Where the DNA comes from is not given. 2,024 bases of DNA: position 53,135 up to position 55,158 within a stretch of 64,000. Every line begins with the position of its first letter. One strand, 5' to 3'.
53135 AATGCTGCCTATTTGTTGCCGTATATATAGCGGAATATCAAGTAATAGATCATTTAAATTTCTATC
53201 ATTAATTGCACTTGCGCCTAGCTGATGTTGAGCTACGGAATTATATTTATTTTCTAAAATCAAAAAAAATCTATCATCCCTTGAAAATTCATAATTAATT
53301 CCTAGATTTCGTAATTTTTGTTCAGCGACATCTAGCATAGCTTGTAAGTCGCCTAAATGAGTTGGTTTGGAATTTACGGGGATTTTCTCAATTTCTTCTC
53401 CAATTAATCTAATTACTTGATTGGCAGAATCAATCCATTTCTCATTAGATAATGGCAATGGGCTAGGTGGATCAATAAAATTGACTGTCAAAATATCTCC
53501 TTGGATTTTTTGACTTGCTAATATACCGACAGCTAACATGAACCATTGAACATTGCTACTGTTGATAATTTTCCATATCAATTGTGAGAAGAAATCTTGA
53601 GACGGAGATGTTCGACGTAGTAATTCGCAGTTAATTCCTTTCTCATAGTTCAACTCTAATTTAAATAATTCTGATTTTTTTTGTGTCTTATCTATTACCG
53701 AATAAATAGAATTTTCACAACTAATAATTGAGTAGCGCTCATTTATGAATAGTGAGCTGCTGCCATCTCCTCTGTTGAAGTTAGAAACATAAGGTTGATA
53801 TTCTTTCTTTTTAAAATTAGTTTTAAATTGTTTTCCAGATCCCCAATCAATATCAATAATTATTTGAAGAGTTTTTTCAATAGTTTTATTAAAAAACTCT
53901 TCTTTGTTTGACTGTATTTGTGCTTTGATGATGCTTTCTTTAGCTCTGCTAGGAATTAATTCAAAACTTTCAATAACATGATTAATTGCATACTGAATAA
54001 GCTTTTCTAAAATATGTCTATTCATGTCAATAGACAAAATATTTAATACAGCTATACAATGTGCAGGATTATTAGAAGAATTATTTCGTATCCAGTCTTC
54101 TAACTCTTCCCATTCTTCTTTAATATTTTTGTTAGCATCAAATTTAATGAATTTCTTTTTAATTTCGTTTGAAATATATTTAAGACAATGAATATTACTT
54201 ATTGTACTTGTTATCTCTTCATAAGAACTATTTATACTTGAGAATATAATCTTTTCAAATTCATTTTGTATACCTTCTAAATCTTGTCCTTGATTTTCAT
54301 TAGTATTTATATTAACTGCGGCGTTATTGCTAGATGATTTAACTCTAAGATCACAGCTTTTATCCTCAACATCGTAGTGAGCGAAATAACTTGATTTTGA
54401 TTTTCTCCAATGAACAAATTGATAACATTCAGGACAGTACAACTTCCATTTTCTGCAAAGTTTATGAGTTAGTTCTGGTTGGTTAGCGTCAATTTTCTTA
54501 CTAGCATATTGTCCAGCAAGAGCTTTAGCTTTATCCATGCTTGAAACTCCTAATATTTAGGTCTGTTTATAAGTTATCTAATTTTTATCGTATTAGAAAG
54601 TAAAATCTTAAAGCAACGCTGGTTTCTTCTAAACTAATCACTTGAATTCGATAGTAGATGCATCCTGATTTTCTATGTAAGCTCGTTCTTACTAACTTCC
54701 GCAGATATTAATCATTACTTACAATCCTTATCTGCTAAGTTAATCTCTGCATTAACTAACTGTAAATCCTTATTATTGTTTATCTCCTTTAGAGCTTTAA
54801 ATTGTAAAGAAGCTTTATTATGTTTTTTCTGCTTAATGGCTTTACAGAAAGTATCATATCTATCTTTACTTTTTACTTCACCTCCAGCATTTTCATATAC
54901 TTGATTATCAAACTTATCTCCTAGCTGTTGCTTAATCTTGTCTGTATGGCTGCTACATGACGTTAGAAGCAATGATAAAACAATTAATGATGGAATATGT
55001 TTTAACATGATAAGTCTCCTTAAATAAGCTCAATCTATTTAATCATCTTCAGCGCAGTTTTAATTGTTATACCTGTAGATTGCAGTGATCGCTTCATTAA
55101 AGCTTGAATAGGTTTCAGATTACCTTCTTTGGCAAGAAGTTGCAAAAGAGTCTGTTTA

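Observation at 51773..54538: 921-aa Cys-cluster protein as sole large cargo of the island: candidate single-gene defence or novel function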

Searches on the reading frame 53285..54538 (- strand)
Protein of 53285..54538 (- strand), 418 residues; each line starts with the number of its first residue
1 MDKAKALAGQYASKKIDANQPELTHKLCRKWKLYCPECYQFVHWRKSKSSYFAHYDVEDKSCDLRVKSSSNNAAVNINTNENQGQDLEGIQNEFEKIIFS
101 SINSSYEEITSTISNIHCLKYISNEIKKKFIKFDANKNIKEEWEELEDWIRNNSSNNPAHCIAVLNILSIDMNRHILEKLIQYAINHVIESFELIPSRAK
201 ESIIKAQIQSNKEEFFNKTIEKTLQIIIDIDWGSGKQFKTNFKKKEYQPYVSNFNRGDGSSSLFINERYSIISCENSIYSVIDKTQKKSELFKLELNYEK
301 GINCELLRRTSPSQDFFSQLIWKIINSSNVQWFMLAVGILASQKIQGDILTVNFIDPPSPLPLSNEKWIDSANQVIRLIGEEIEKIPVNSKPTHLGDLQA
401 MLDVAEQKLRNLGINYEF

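Call 50: predict_structure(alignment_id=A3)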
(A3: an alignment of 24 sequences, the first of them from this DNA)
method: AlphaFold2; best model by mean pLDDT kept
length: 418 residues; sequences in the alignment: 24
mean_pLDDT: 70.0   pTM: 0.58
mean pLDDT of the five models: 70.0, 69.2, 69.1, 68.7, 68.7
residues with pLDDT >= 90: 147; 70-90: 73; 50-70: 100; < 50: 98
segments of 3 or more residues with pLDDT < 50: 69-82, 250-265, 274-278, 293-314, 341-364, 389-392
pLDDT, mean of each block of 10 residues (from residue 1): 95 95 91 94 91 85 73 45 71 91 87 93 94 81 90 89 95 95 92 69 89 93 93 76 52 34 49 50 61 39 33 50 51 52 33 27 47 53 51 60 70 60
secondary structure, 60 per line:
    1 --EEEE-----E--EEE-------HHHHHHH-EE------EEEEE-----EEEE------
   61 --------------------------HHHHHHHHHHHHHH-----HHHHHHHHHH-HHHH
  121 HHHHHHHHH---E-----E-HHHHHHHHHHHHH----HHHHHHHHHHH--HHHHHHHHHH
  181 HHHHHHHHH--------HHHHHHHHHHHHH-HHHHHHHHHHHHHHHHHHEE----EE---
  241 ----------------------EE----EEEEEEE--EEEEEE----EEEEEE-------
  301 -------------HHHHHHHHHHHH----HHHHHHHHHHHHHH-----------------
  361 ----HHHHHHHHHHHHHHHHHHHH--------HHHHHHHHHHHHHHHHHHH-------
elements in order: E3-6 E15-17 H25-31 E41-45 E51-54 H87-100 H106-115 H117-129 H141-153 H158-168 H171-189 H198-210 H212-229 E269-275 E278-283 E288-293 H314-325 H330-343 H365-384 H393-411

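Call 70: search_solved_structures(query=A3, max_evalue=10)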
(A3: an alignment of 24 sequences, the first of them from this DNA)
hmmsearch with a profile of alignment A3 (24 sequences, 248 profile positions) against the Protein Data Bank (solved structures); distinct sequences matched with E-value up to 10: 3.
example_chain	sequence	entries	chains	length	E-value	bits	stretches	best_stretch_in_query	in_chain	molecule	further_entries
8oui_D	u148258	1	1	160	1.3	11.7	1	39-68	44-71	Suppressyn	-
7u5f_A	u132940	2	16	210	1.7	11.3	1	207-240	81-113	Guanylate kinase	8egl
7w5z_D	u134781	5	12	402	4.7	9.9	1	89-178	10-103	SURF1-like protein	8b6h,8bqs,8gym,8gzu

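Call 76: find_homologous_proteins(query=A3, max_evalue=0.001)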
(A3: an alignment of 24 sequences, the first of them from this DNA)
Query A3 (24 sequences) (418 aa, profile of the alignment): 26 proteins with E <= 0.001 among 7316 candidates.
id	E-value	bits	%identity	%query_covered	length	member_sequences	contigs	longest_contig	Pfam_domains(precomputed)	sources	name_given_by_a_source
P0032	6.4e-104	365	71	100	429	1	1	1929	-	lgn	-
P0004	4.1e-102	359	69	100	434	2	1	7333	-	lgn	-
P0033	4.7e-97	342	71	100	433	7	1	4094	-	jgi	jgi:hypothetical protein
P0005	8.0e-97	342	76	82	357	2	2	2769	-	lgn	-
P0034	6.8e-90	319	66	99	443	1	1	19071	PF25164.2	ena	-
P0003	7.9e-80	286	46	56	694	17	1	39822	-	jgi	jgi:dephospho-CoA kinase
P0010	4.7e-77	277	29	89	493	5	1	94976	PF25164.2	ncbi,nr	ncbi:hypothetical protein H6F96_15935 [Microcoleus sp. FACHB-53]|nr:hypothetical protein [Microcoleu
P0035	7.0e-72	260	39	60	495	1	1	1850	-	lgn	-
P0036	5.1e-69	251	47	44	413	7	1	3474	PF25164.2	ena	-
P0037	1.5e-57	213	48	44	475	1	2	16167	-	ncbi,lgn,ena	-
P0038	9.7e-56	207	46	43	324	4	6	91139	PF25164.2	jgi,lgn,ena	jgi:hypothetical protein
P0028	3.1e-52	196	33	33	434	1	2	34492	PF25164.2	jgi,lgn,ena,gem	-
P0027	5.9e-52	195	27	44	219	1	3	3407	PF25164.2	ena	-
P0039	3.8e-48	182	26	44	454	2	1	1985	PF25164.2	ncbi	-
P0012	3.8e-47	179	56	28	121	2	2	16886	PF25169.2,PF25164.2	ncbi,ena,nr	ncbi:MAG TPA: hypothetical protein DCP31_02570 [Cyanobacteria bacterium UBA8543]|nr:hypothetical pro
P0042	3.7e-46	176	33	28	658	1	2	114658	PF25164.2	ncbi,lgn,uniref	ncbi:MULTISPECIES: competence protein CoiA family protein [Aerosakkonema]|uniref:competence protein 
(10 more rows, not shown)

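Call 77: find_encoding_contigs(protein=P0034, flank=10000, max_places=2)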
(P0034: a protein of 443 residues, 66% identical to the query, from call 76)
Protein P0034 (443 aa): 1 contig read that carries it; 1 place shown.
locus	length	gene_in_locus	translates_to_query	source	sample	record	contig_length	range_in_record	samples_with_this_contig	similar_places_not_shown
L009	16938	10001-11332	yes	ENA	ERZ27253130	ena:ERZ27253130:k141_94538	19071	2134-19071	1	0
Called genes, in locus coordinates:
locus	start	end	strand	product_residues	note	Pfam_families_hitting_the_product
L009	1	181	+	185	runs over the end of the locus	-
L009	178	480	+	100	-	-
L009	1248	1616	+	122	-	-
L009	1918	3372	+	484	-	PF12902:Ferritin-like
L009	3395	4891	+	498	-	PF17990:LodA_N, PF18417:LodA_C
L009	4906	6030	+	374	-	PF01266:DAO (faint), PF01494:FAD_binding_3, PF04820:Trp_halogenase (faint), PF07992:Pyr_redox_2 (weak), PF12831:FAD_oxidored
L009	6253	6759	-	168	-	PF06527:TniQ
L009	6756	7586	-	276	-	PF05621:TniB, PF13401:AAA_22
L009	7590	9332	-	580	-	PF13384:HTH_23 (faint), PF13518:HTH_28 (faint), PF13565:HTH_32 (faint), PF00665:rve (weak), PF09299:Mu-transpos_C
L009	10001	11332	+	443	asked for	PF25164:CoiA_N (faint)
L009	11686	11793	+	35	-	-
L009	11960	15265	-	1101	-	PF00873:ACR_tran, PF02355:SecD_SecF_C (faint), PF03176:MMPL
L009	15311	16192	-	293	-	PF12679:ABC2_membrane_2 (weak), PF01061:ABC2_membrane, PF12698:ABC2_membrane_3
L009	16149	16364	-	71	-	-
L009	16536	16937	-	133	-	?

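Call 87: find_encoding_contigs(protein=P0042, flank=10000, max_places=2)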
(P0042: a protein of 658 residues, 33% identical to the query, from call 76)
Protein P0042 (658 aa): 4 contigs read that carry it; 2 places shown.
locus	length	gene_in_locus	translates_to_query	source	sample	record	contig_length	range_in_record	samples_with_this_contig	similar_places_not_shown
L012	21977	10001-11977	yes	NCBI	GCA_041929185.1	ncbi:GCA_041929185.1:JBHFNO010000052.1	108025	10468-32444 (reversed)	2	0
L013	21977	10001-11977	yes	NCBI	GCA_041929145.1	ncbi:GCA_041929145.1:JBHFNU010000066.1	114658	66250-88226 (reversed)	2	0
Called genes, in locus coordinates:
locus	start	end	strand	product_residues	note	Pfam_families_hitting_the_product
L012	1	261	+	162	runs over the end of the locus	-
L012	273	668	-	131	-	-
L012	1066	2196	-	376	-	PF02463:SMC_N, PF13175:AAA_15, PF13476:AAA_23, PF13304:AAA_21 (weak)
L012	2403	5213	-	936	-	PF00690:Cation_ATPase_N, PF00122:E1-E2_ATPase, PF13246:Cation_ATPase, PF00702:Hydrolase, PF00689:Cation_ATPase_C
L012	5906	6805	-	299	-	PF00781:DAGK_cat, PF19279:YegS_C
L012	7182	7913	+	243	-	PF20582:UPF0758_N, PF04002:RadC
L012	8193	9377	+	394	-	PF12167:Arm-DNA-bind_2, PF00589:Phage_integrase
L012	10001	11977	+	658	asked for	PF25164:CoiA_N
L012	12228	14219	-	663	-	PF01841:Transglut_core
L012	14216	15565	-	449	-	PF01882:DUF58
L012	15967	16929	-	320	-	PF05496:RuvB_N (faint), PF00004:AAA, PF07726:AAA_3, PF07728:AAA_5, PF17863:AAA_lid_2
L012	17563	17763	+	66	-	-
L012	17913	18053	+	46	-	-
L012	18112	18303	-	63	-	-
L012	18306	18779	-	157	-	PF01850:PIN (weak)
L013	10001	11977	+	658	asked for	PF25164:CoiA_N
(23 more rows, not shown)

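Call 88: find_encoding_contigs(protein=P0038, flank=10000, max_places=2)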
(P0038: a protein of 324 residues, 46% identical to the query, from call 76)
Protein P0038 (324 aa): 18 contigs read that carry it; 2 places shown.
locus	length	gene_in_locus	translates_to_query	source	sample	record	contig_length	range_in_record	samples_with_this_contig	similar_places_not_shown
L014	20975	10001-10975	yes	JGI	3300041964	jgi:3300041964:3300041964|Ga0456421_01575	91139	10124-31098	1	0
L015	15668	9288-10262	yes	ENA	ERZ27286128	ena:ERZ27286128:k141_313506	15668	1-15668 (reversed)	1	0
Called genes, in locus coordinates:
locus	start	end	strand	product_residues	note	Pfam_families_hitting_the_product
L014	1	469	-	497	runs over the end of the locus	PF02738:MoCoBD_1, PF20256:MoCoBD_2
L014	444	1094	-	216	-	PF01315:Ald_Xan_dh_C, PF02738:MoCoBD_1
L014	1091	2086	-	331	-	PF00941:FAD_binding_5, PF03450:CO_deh_flav_C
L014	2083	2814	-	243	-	PF00111:Fer2, PF13085:Fer2_3 (weak), PF01799:Fer2_2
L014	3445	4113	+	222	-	PF01676:Metalloenzyme, PF06415:iPGM_N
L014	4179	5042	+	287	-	PF06415:iPGM_N, PF01676:Metalloenzyme, PF01663:Phosphodiest (weak)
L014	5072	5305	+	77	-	PF03840:SecG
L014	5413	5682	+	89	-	-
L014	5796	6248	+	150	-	-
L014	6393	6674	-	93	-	-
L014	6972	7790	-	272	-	PF11103:DUF2887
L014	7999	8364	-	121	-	PF13650:Asp_protease_2 (weak)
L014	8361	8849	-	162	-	-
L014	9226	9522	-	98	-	-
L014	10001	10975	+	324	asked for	PF25164:CoiA_N (weak)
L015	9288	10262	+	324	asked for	PF25164:CoiA_N (weak)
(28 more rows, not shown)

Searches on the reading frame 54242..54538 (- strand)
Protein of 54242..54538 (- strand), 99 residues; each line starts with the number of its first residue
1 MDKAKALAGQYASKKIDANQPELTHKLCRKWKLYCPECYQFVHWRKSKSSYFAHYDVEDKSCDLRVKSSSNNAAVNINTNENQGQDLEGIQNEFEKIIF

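Call 61: find_related_loci(query=A4, collection=genome_contigs, flank=10000)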
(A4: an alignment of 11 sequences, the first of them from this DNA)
Query A4 (99 aa) in genome_contigs; peptide patterns used: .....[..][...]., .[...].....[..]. (x = any residue, [..] = any of these).
64 stretches matched a pattern, but none encodes a relative of the query by tblastn (E <= 1e-3).

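Call 64: find_related_loci(query=A4, collection=metagenome_contigs, flank=10000)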
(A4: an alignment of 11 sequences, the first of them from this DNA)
Query A4 (99 aa) in metagenome_contigs; peptide patterns used: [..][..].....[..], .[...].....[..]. (x = any residue, [..] = any of these).
92 stretches matched a pattern, but none encodes a relative of the query by tblastn (E <= 1e-3).

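Call 65: find_related_loci(query=A4, collection=viral_contigs, flank=10000)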
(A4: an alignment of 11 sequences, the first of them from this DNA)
Query A4 (99 aa) in viral_contigs; peptide patterns used: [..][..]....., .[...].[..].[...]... (x = any residue, [..] = any of these).
50 stretches matched a pattern, but none encodes a relative of the query by tblastn (E <= 1e-3).

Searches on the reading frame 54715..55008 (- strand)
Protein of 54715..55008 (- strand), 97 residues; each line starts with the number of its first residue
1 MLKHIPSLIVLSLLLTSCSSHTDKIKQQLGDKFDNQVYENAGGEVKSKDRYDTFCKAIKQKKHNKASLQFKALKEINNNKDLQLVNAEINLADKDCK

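Call 4: search_protein_families(library=pfam, proteins=[window:54715-55008:-], max_evalue=1)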
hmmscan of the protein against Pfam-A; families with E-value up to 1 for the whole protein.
window:54715-55008:- (97 aa): 0 families

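Call 5: search_protein_families(library=padloc, proteins=[window:54715-55008:-], max_evalue=1)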
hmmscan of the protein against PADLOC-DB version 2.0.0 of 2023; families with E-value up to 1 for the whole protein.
window:54715-55008:- (97 aa): 0 families

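Call 6: search_protein_families(library=ncbifam, proteins=[window:54715-55008:-], max_evalue=1)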
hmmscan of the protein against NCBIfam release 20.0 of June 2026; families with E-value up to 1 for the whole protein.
window:54715-55008:- (97 aa): 3 families
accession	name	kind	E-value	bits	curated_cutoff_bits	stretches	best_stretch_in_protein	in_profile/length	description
TIGR03302.1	OM_YfiO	subfamily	0.0018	17.8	81.4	1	7-75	6-61/239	outer membrane protein assembly factor BamD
NF052487.1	EndoDexBT3087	equivalog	0.013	13.8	730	1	27-73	295-338/589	endo-dextranase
NF053689.1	BamJ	equivalog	0.11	12.8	100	1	7-75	11-87/184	BamJ family beta-barrel-assembly machinery protein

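Call 7: search_protein_families(library=phrogs, proteins=[window:54715-55008:-], max_evalue=1)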
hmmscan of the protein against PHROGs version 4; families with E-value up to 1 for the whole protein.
window:54715-55008:- (97 aa): 6 families
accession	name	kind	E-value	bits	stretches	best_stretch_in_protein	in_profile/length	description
phrog_6073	-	lysis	0.0018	19.6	1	7-52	6-49/67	Rz-like spanin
phrog_26209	-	unknown function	0.037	14.6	1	8-53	7-53/217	-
phrog_1275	-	lysis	0.049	14.5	1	1-59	4-39/81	Rz-like spanin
phrog_14644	-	tail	0.069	12.3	1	22-83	657-714/747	tail protein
phrog_27783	-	unknown function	0.16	13.3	1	7-37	3-30/88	-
phrog_24994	-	unknown function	0.21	13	1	22-78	16-71/123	-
